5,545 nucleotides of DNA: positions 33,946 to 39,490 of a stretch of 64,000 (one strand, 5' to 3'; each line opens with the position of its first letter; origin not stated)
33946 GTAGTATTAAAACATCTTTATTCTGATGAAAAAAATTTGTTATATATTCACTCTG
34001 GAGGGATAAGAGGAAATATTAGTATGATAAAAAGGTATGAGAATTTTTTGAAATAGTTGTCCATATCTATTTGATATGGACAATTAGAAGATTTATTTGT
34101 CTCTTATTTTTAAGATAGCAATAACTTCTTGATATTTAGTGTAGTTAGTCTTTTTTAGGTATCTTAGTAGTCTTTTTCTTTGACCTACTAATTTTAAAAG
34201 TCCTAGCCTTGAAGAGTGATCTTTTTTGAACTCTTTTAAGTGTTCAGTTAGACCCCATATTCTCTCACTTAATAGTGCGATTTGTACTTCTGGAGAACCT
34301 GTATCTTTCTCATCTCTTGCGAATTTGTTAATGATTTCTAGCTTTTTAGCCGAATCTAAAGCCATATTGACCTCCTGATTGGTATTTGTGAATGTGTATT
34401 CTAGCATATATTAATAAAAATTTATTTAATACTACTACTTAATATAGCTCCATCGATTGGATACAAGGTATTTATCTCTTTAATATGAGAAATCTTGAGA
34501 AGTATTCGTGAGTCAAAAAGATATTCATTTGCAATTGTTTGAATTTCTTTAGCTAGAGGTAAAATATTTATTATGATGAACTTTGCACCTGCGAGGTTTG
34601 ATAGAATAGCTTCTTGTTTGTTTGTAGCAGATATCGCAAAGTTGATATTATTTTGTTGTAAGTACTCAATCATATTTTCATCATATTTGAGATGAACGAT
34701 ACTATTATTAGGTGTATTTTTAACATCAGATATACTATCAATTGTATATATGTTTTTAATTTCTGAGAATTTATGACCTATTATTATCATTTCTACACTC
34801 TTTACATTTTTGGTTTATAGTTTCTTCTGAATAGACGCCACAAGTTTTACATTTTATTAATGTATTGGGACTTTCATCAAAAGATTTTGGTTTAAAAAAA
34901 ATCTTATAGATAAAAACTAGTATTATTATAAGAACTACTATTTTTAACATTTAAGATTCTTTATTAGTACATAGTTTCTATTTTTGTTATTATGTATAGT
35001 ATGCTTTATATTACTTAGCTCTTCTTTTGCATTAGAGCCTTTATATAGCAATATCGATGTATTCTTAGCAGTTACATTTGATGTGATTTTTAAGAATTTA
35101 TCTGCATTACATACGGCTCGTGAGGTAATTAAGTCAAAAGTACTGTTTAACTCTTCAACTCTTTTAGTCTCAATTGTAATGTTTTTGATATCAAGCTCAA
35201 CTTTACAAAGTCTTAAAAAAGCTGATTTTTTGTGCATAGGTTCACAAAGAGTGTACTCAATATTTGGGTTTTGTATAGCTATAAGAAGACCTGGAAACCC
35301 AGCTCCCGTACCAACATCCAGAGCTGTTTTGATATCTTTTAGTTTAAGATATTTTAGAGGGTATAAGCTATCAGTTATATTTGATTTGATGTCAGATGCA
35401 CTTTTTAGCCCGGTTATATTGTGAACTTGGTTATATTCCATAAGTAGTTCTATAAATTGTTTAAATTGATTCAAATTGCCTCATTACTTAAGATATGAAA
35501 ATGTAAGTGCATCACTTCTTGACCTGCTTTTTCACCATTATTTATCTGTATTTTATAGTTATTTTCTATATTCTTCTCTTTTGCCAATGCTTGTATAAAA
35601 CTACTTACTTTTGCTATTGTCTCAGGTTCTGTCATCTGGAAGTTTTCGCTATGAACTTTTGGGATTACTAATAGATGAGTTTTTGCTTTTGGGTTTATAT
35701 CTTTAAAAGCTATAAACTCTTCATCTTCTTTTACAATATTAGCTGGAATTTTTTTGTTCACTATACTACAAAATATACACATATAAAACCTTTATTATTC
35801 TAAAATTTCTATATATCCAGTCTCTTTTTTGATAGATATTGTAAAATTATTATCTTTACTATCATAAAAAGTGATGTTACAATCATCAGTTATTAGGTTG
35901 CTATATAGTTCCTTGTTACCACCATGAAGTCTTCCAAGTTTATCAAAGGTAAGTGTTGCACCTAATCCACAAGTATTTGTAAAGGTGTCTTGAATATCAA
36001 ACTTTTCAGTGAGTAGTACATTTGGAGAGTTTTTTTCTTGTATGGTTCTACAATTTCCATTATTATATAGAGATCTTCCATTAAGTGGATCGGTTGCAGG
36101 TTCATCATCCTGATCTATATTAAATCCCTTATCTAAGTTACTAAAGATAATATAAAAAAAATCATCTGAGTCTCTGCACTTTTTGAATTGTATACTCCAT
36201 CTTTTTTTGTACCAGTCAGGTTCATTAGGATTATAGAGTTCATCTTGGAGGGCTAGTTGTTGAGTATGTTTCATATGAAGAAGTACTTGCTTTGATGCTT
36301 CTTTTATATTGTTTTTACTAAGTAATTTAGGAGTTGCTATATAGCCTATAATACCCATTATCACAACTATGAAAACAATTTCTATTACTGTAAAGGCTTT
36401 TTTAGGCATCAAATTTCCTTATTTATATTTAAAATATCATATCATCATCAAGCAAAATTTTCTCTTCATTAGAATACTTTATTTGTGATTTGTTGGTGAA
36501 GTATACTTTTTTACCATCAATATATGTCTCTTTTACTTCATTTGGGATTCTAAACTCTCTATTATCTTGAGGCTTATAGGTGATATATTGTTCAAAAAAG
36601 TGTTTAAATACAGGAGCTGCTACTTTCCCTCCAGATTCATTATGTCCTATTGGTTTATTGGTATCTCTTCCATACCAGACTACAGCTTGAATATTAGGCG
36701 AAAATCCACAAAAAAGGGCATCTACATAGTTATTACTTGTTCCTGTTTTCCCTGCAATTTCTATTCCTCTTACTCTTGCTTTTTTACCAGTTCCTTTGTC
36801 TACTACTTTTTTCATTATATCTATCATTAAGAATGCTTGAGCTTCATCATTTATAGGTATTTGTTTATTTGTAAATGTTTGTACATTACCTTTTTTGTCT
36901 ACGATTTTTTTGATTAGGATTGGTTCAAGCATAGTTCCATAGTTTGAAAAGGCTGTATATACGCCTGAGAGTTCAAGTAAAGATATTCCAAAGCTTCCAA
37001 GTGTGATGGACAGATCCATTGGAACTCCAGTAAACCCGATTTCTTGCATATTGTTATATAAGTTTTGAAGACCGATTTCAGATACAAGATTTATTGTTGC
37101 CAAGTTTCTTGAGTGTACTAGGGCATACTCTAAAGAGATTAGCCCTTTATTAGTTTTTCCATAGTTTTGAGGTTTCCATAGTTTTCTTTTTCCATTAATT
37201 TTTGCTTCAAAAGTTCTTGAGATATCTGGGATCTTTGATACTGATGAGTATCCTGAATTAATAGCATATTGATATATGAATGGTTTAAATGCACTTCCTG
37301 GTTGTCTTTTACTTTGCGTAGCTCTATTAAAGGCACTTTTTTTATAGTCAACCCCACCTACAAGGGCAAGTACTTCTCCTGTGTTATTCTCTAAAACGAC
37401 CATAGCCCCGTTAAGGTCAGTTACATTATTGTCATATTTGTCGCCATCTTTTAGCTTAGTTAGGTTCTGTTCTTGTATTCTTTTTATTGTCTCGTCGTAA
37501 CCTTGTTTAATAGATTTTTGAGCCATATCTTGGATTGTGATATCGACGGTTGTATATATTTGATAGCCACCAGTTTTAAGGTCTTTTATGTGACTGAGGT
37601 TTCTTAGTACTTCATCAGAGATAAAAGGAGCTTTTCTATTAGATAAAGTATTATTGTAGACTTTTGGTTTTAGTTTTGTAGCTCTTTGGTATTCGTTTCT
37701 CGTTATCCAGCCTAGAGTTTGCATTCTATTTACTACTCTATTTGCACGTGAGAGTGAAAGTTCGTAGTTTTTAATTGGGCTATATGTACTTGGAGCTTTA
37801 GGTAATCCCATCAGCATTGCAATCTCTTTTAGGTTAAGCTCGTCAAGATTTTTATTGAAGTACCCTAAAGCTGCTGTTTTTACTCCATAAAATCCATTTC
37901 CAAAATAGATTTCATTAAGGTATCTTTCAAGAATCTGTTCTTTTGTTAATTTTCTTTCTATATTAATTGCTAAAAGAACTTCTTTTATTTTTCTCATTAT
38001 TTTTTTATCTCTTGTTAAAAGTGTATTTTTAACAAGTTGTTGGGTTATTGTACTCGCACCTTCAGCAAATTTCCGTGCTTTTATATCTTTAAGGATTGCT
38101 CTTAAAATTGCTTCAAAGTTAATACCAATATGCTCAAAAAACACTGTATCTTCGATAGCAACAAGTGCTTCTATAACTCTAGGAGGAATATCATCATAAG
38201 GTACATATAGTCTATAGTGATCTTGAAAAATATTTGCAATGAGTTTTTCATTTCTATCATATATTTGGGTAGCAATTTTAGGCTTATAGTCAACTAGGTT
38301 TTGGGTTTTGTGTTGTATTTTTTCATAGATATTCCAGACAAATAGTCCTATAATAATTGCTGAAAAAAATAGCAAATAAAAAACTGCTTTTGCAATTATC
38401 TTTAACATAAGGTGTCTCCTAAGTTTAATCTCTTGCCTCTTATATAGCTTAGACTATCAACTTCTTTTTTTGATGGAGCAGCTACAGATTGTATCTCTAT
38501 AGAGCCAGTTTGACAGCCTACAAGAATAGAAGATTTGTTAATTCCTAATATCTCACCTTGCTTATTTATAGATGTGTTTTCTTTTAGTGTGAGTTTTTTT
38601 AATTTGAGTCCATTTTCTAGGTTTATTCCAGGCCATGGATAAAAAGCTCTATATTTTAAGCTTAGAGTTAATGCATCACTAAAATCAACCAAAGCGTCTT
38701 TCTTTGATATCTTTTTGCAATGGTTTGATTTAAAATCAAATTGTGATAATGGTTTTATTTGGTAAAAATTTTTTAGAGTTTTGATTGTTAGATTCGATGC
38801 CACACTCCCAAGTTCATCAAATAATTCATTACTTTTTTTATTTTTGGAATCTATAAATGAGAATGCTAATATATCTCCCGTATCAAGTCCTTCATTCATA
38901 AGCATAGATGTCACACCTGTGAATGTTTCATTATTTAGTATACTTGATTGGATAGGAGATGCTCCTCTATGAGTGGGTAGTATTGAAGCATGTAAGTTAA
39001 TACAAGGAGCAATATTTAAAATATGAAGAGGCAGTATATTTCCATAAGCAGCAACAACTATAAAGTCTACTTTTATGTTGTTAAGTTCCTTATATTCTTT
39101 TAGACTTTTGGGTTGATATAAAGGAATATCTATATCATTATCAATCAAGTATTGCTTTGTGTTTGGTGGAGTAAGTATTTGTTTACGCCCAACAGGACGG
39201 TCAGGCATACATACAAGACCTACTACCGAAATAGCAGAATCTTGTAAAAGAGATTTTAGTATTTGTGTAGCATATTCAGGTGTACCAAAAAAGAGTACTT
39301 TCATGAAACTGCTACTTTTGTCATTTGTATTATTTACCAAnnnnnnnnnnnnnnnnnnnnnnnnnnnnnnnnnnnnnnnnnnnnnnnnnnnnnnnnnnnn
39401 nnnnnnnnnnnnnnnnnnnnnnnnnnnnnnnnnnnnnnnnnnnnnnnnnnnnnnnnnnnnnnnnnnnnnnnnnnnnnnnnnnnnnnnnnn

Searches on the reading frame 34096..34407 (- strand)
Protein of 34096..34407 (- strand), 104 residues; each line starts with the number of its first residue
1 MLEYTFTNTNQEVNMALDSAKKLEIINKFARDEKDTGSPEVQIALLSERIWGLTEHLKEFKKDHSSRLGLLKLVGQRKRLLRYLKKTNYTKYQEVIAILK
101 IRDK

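Call 83: search_protein_families(library=pfam, proteins=[window:34096-34407:-], max_evalue=0.0001)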
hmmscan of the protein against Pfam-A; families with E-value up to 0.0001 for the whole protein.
window:34096-34407:- (104 aa): 1 family
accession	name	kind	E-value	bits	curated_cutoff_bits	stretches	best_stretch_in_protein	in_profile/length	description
PF00312.27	Ribosomal_S15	-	9.2e-34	115.9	31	1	22-102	1-81/81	Ribosomal protein S15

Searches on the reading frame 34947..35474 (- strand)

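Call 83: search_protein_families(library=pfam, proteins=[window:34947-35474:-], max_evalue=0.0001)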
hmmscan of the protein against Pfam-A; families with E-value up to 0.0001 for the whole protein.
window:34947-35474:- (176 aa): 2 families
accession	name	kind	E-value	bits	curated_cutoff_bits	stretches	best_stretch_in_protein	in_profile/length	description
PF02527.21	GidB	-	8.5e-41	139.8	27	1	2-164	3-167/184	rRNA small subunit methyltransferase G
PF13847.12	Methyltransf_31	-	7.8e-07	29.3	27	1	49-162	5-124/145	Methyltransferase domain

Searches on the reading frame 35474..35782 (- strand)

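Call 83: search_protein_families(library=pfam, proteins=[window:35474-35782:-], max_evalue=0.0001)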
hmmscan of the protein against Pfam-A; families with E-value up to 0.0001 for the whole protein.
window:35474-35782:- (103 aa): 2 families
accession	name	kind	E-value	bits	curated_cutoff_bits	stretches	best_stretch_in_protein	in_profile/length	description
PF01230.28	HIT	-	2.5e-26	92.6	21.5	1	10-101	2-96/98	HIT domain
PF11969.13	DcpS_C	-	4.5e-22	79.1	24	1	2-100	2-102/114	Scavenger mRNA decapping enzyme C-term binding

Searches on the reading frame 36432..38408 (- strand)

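Call 82: search_protein_families(library=pfam, proteins=[window:36432-38408:-], max_evalue=0.00001)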
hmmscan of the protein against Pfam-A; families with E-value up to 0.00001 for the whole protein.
window:36432-38408:- (659 aa): 2 families
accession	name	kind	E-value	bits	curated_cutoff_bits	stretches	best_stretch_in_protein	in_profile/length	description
PF00912.28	Transgly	-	1.7e-64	217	27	1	55-230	3-178/178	Transglycosylase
PF00905.27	Transpeptidase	-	5e-35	121.6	22.1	1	334-605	1-298/299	Penicillin binding protein transpeptidase domain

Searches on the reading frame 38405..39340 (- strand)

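Call 15: search_protein_families(library=pfam, proteins=[window:38405-39340:-], max_evalue=0.001)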
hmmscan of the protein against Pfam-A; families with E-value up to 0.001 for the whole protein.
window:38405-39340:- (312 aa): 2 families
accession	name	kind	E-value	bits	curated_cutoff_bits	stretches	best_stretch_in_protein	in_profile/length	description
PF00551.24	Formyl_trans_N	-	1.1e-26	94.1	26.1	1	13-163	1-154/181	Formyl transferase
PF02911.23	Formyl_trans_C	-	3.4e-15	56.5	21.1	1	210-303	1-99/100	Formyl transferase, C-terminal domain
